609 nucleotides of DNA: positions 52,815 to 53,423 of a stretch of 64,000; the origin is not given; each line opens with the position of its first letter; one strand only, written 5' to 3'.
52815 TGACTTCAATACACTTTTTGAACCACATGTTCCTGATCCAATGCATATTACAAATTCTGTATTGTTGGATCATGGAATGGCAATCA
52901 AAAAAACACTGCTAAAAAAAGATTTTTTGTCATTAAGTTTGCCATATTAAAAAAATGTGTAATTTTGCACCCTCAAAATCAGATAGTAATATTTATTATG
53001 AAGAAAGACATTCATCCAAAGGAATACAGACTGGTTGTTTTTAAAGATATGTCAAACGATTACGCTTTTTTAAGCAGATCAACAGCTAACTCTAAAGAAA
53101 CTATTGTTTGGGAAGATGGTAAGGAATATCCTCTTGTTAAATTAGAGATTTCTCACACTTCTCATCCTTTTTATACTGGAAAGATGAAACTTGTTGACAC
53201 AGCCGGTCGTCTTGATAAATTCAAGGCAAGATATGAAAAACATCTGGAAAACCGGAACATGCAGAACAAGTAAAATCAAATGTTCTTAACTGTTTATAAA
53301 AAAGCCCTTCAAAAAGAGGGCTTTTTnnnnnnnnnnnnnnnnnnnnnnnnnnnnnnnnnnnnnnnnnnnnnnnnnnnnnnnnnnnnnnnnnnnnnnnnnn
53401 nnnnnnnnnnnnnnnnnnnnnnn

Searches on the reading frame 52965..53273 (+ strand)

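Call 60: search_protein_families(library=pfam, proteins=[window:52965-53273:+])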
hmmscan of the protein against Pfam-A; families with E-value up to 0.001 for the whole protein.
window:52965-53273:+ (102 aa): 1 family
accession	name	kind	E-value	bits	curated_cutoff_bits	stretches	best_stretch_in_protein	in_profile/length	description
PF01197.23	Ribosomal_L31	-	6.7e-25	87.5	27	1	12-91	1-65/65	Ribosomal protein L31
